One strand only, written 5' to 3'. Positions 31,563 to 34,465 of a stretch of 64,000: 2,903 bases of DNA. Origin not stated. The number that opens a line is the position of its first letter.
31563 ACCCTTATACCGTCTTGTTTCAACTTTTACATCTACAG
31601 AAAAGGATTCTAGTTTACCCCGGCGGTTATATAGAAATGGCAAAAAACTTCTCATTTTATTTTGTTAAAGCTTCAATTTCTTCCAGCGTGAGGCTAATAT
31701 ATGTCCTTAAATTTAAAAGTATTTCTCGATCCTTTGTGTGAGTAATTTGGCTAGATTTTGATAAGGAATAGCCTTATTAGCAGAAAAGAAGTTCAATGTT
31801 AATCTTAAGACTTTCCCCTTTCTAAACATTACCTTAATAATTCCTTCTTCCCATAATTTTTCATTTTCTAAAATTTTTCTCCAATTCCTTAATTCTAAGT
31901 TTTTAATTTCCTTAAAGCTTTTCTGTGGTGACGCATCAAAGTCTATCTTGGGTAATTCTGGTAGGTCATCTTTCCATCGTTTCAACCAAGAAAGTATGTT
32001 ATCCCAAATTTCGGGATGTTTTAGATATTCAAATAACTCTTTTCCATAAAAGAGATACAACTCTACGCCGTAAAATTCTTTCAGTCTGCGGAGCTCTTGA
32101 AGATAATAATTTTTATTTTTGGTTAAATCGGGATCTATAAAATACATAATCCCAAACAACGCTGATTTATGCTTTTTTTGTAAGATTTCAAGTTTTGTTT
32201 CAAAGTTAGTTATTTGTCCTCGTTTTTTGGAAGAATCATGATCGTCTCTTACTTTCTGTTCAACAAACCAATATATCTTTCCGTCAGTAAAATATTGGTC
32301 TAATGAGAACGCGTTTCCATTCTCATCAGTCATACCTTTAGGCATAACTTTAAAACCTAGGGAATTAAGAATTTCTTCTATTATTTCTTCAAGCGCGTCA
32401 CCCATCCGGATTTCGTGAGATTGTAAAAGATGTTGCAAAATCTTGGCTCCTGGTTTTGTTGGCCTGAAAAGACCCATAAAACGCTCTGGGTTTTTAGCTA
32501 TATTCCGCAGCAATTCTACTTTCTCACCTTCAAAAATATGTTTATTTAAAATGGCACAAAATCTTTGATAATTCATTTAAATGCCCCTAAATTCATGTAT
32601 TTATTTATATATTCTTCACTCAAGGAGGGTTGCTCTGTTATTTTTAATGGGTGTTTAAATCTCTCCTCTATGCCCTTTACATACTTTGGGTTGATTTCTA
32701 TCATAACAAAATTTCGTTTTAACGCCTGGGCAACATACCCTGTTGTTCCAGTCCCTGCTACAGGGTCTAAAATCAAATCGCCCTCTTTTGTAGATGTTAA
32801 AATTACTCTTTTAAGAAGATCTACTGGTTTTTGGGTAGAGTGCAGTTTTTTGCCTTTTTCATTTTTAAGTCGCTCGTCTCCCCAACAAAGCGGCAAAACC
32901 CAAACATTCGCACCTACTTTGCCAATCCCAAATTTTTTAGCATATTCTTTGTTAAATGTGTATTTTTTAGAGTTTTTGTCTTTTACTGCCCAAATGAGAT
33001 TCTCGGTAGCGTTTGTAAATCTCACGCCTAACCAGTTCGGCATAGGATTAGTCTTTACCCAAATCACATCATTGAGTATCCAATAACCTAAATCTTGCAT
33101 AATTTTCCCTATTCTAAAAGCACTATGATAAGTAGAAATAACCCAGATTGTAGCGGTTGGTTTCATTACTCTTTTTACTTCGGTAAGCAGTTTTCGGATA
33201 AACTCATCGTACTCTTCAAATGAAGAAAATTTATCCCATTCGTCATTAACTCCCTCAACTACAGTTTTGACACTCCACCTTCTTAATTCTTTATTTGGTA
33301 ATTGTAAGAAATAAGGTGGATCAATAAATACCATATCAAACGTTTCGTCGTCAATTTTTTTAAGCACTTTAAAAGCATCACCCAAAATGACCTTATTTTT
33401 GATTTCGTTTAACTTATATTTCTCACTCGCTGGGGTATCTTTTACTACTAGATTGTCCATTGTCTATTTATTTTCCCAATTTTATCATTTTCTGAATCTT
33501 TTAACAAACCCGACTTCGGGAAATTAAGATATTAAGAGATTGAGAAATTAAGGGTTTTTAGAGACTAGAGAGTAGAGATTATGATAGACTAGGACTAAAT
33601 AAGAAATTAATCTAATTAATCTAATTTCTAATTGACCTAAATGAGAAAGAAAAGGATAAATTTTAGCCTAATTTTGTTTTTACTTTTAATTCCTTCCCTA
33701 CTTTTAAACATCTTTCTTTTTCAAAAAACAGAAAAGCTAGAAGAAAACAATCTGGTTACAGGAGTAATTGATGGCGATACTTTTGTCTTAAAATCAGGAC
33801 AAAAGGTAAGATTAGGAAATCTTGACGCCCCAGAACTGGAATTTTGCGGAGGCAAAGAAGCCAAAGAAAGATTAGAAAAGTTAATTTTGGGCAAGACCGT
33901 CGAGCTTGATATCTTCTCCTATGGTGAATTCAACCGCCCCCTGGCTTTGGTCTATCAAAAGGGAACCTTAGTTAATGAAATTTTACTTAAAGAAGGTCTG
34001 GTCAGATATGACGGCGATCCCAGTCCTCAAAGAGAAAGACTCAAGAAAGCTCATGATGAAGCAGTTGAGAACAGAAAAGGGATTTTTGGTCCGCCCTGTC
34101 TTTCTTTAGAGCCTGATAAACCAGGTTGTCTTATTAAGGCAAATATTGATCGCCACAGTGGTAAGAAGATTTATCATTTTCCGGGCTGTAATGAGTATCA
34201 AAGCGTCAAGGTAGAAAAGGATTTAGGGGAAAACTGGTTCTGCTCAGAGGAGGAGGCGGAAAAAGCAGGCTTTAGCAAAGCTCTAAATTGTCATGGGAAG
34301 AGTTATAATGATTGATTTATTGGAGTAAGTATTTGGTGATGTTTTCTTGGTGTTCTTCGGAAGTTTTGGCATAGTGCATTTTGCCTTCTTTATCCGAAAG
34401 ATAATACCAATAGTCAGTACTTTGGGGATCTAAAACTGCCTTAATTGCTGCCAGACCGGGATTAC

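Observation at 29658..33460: Defence-like island: type II R-M pair followed by an unknown 443-aa protein with a C-terminal two-helix membrane anchor and a frameshifted PD-(D/E)xK nuclease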

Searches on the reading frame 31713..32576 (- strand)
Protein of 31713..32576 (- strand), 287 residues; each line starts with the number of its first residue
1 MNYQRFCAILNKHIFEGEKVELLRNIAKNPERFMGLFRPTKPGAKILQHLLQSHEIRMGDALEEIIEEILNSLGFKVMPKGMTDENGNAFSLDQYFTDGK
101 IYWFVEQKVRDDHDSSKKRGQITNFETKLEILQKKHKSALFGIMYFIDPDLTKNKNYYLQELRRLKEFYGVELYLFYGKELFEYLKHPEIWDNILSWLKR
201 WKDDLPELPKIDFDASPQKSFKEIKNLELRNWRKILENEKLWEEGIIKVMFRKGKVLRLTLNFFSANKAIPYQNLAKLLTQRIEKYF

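Call 4: search_protein_families(library=pfam, proteins=[window:31713-32576:-], max_evalue=0.1)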
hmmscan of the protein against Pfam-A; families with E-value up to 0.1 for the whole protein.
window:31713-32576:- (287 aa): 1 family
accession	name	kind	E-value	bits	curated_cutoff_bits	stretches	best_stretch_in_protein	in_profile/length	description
PF18294.6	Pept_S41_N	-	0.076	13.4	25.9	1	201-232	16-47/49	Peptidase S41 N-terminal domain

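Call 5: search_protein_families(library=padloc, proteins=[window:31713-32576:-], max_evalue=0.1)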
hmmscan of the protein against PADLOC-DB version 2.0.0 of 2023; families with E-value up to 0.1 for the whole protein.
window:31713-32576:- (287 aa): 1 family
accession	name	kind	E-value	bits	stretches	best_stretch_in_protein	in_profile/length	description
PDLC03497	REase_II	-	4.4e-78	260.7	1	1-281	1-284/290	Type II restriction enzyme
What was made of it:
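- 31713..32576 (-): Type IIP restriction endonuclease, HpyAIV family, 287 aa, full length. Overlaps the MTase stop by ATGA. PADLOC REase_II 4.4e-78 (call 5).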

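Call 6: search_protein_families(library=ncbifam, proteins=[window:31713-32576:-], max_evalue=0.1)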
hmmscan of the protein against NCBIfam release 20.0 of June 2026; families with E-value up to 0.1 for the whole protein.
window:31713-32576:- (287 aa): 2 families
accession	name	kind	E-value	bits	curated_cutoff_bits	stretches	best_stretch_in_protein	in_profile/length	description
NF045832.1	restrict_HpyAIV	equivalog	9.3e-73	245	160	1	1-256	1-265/269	HpyAIV family type II restriction enzyme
TIGR00252.1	TIGR00252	hypoth_equivalog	0.09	12.7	69.05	0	57-112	8-60/123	YraN family protein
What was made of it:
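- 31713..32576 (-): NCBIfam NF045832 restrict_HpyAIV 245 bits, cutoff 160, residues 1-256 on profile 1-265/269 (call 6).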

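Call 7: search_protein_families(library=phrogs, proteins=[window:31713-32576:-], max_evalue=0.1)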
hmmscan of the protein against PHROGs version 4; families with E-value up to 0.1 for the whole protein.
window:31713-32576:- (287 aa): 1 family
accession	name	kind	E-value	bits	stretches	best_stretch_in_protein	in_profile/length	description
phrog_6987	-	unknown function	0.094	13.8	0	234-277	6-53/66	-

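Call 34: search_solved_structures(query=window:31713-32576:-, max_evalue=1)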
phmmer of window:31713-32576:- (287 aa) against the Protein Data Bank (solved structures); distinct sequences matched with E-value up to 1: 2.
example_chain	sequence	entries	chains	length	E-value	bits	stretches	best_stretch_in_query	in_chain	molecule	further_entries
7ug6_m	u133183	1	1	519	0.48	12.9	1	47-119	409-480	Nucleolar GTP-binding protein 2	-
3jct_m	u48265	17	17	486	0.49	12.9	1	47-119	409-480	Nucleolar GTP-binding protein 2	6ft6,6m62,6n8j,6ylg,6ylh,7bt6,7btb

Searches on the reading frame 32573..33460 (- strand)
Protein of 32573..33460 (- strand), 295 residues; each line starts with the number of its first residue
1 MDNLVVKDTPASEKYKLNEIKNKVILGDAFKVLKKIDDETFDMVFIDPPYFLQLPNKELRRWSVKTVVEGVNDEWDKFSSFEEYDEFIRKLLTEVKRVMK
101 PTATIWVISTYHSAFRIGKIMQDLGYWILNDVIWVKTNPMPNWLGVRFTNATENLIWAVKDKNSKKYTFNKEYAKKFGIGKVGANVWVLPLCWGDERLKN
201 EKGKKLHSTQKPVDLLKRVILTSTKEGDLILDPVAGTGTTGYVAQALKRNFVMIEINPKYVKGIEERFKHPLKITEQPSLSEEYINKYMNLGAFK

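Call 4: search_protein_families(library=pfam, proteins=[window:32573-33460:-], max_evalue=0.1)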
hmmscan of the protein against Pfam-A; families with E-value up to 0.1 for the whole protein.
window:32573-33460:- (295 aa): 8 families
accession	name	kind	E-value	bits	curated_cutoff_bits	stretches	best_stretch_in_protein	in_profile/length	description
PF01555.25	N6_N4_Mtase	-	6.1e-55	187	26.7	1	42-265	2-220/221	DNA methylase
PF03602.21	Cons_hypoth95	-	1.1e-05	25.6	24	1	16-54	88-127/182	Conserved hypothetical protein 95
PF05430.17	Methyltransf_30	-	0.0017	18.7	22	0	15-48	26-58/124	S-adenosyl-L-methionine-dependent methyltransferase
PF13847.12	Methyltransf_31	-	0.0025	18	27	0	22-130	56-130/145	Methyltransferase domain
PF13649.12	Methyltransf_25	-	0.0086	17.2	27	0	230-270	1-43/97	Methyltransferase domain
PF08241.18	Methyltransf_11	-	0.021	15.9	21.2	0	16-46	39-66/95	Methyltransferase domain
PF01170.24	UPF0020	-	0.03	14.5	22.3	0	220-240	22-42/197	RMKL-like, methyltransferase domain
PF05063.20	MT-A70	-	0.075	13.4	23.9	0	41-169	1-118/172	MT-A70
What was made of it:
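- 32573..33460 (-): Beta-class N6-adenine DNA methyltransferase, 295 aa (motif IV DPPY before motif I). HinfI/CcrM/M.HpyAIV-like; predicted site GANTC. PF01555 6e-55 (call 4).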

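Call 5: search_protein_families(library=padloc, proteins=[window:32573-33460:-], max_evalue=0.1)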
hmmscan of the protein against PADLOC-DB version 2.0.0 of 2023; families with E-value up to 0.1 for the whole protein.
window:32573-33460:- (295 aa): 73 families (the best 25 are shown)
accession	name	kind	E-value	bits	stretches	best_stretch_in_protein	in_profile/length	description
PDLC03216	MTase_II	-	4.1e-104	346.4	1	16-277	6-264/364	Type II methyltransferase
PDLC03738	oMTase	-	4.1e-95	316.7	1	17-270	16-267/376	orphan methyltransferase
PDLC03371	MTase_II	-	2.8e-71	238.1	1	14-270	3-254/260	Type II methyltransferase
PDLC03299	MTase_II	-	1.1e-40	138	2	175-269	169-258/296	Type II methyltransferase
PDLC03302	MTase_II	-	8.9e-34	115.2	1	21-265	4-257/626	Type II methyltransferase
PDLC03387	MTase_II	-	2e-33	113.8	2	117-270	131-277/289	Type II methyltransferase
PDLC03353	MTase_II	-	9e-29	98.8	1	19-268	7-250/260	Type II methyltransferase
PDLC03339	MTase_II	-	3.2e-28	96.6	2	22-134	4-112/399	Type II methyltransferase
PDLC03300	MTase_II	-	3e-24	83.6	1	19-274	9-282/302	Type II methyltransferase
PDLC03279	MTase_II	-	7.9e-24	81.9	1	24-267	359-583/587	Type II methyltransferase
PDLC03252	MTase_II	-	1.8e-23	81.4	2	115-264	208-349/365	Type II methyltransferase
PDLC03350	MTase_II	-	2.1e-23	81.2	1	20-282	55-309/312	Type II methyltransferase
PDLC03265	MTase_II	-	6.2e-23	79.7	2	192-268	254-328/333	Type II methyltransferase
PDLC03238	MTase_II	-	6.6e-21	72.8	1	23-270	125-365/428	Type II methyltransferase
PDLC03228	MTase_II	-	9.5e-19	66.1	2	202-280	139-217/227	Type II methyltransferase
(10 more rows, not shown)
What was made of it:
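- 32573..33460 (-): PADLOC MTase_II 4e-104 (call 5).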

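Call 6: search_protein_families(library=ncbifam, proteins=[window:32573-33460:-], max_evalue=0.1)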
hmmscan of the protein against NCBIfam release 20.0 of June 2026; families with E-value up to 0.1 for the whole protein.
window:32573-33460:- (295 aa): 14 families
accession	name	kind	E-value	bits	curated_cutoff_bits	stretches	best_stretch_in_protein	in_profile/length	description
NF050803.1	DnaMtaseCcrMCaul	equivalog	2.6e-98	329.1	830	1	21-276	3-255/350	adenine-specific DNA-methyltransferase CcrM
NF008572.0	PRK11524.1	equivalog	7.5e-32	110.6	292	2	174-262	167-250/294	adenine-specific DNA-methyltransferase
NF010253.0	PRK13699.1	subfamily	1.1e-16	61.2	244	2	202-285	139-222/226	DNA methyltransferase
NF011530.0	PRK14968.1-4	equivalog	1.5e-06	27.7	243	1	23-126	84-175/202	putative methyltransferase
NF011527.0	PRK14968.1-1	equivalog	2.5e-05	24.1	242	1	32-110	85-153/192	putative methyltransferase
NF011529.0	PRK14968.1-3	equivalog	0.0003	20.3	162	1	11-110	72-157/198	putative methyltransferase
TIGR01177.1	TIGR01177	hypoth_equivalog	0.00038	19.9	316.55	0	219-240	175-196/330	TIGR01177 family methyltransferase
NF040721.1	Trm14_Arch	equivalog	0.0019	17.4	280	0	20-59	269-308/370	tRNA (guanine(6)-N2)-methyltransferase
NF008748.0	PRK11783.1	equivalog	0.0071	14.6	466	1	16-51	585-622/704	bifunctional 23S rRNA (guanine(2069)-N(7))-methyltransferase RlmK/23S rRNA (guanine(2445)-N(2))-methyltransferase RlmL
NF011528.0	PRK14968.1-2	equivalog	0.0096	15.5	171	0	221-259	33-71/205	putative methyltransferase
TIGR00095.1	TIGR00095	equivalog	0.0099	15.5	117.5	0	25-54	107-138/194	16S rRNA (guanine(966)-N(2))-methyltransferase RsmD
NF047730.1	tRNAMtaseTrm5b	equivalog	0.013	14.7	600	0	218-269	173-224/330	tRNA (guanine(37)-N1)-methyltransferase Trm5b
NF042988.1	Erm46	exception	0.023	14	503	1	201-275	10-81/255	23S rRNA (adenine(2058)-N(6))-methyltransferase Erm(46)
NF046099.1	RSP_2647_MTase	equivalog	0.031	13.1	600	1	24-57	271-304/391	RSP_2647 family RNA methyltransferase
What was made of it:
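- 32573..33460 (-): NCBIfam CcrM model 329 bits, below its 830 equivalog cutoff, so related but not CcrM itself (call 6).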

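Call 7: search_protein_families(library=phrogs, proteins=[window:32573-33460:-], max_evalue=0.1)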
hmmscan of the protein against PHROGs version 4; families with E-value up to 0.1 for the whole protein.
window:32573-33460:- (295 aa): 18 families
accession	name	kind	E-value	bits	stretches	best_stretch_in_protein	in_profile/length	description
phrog_67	-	other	2e-60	206.7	1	19-284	121-359/743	DNA methyltransferase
phrog_498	-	other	1.3e-35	124.1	1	21-275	200-427/633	DNA methyltransferase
phrog_3008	-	other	1.1e-21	78.2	1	193-275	135-218/244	DNA methyltransferase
phrog_18293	-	other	7.1e-15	56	1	200-270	39-109/119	methyltransferase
phrog_6025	-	other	2.6e-13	51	1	17-142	7-116/192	DNA methyltransferase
phrog_12517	-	unknown function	3.6e-10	40.5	2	226-262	105-141/316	-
phrog_16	-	DNA, RNA and nucleotide metabolism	2.5e-08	33.6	1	162-262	838-903/986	DNA helicase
phrog_23148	-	unknown function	2.1e-07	32.1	1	199-270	76-148/165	-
phrog_6952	-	other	2.1e-07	32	1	207-258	114-165/181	DNA methyltransferase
phrog_23085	-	unknown function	2.3e-07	31.6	1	195-268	31-105/138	-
phrog_8769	-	other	0.00011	23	1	219-276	5-61/71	methyltransferase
phrog_10183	-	other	0.00048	19.5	1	18-59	498-537/889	DNA methyltransferase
phrog_18146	-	other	0.0005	20.1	1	213-258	55-101/452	DNA methyltransferase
phrog_3820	-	other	0.0018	18.4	0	221-262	62-104/255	DNA methyltransferase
phrog_12862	-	unknown function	0.0021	19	1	22-50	3-31/149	-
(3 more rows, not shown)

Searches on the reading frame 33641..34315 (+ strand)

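Call 4: search_protein_families(library=pfam, proteins=[window:33641-34315:+], max_evalue=0.1)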
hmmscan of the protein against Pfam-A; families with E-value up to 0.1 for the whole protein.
window:33641-34315:+ (224 aa): 1 family
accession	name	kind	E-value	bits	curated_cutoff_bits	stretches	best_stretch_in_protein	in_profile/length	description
PF00565.23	SNase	-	2.5e-12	47.6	21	1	55-148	1-104/107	Staphylococcal nuclease homologue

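Call 5: search_protein_families(library=padloc, proteins=[window:33641-34315:+], max_evalue=0.1)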
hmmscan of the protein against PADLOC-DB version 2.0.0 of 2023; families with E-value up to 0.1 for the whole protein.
window:33641-34315:+ (224 aa): 1 family
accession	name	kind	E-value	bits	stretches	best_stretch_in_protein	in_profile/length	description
PDLC01096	C3a212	-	0.0008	16.7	1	35-152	46-179/279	SNc+LTD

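Call 6: search_protein_families(library=ncbifam, proteins=[window:33641-34315:+], max_evalue=0.1)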
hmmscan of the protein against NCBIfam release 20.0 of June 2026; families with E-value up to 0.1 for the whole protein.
window:33641-34315:+ (224 aa): 5 families
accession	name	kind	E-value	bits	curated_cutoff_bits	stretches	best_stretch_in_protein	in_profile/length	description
NF051437.1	sunset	domain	4.8e-11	42.5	27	1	165-214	1-41/42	sunset domain-containing protein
NF047694.1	TnucaseNucIStaph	equivalog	9.5e-08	31.7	250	1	30-148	40-173/175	thermonuclease NucI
NF051448.1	50S_L17_sunset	exception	0.0031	17.2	280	1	173-214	192-228/229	50S ribosomal protein L17, sunset domain variant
NF051433.1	ArfC_sunset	exception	0.011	16.4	100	1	147-213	98-158/160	channel accessory protein ArfC, sunset domain variant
NF047969.1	CaNuclEcnA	equivalog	0.036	14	180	0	95-148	94-147/151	calcium-activated nuclease EcnA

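Call 7: search_protein_families(library=phrogs, proteins=[window:33641-34315:+], max_evalue=0.1)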
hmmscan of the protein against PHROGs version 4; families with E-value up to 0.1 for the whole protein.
window:33641-34315:+ (224 aa): 5 families
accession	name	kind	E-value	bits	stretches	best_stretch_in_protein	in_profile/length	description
phrog_21287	-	moron, auxiliary metabolic gene and host takeover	2.9e-10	41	1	158-212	101-153/157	membrane associated protein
phrog_452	-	DNA, RNA and nucleotide metabolism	1.4e-09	39.1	1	38-133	72-187/201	endonuclease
phrog_8809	-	unknown function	1.5e-07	29.8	1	38-150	1102-1229/2317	-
phrog_20876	-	DNA, RNA and nucleotide metabolism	2.3e-05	24.6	1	39-120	170-268/395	nuclease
phrog_18798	-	unknown function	0.00084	20.6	1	38-103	8-82/124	-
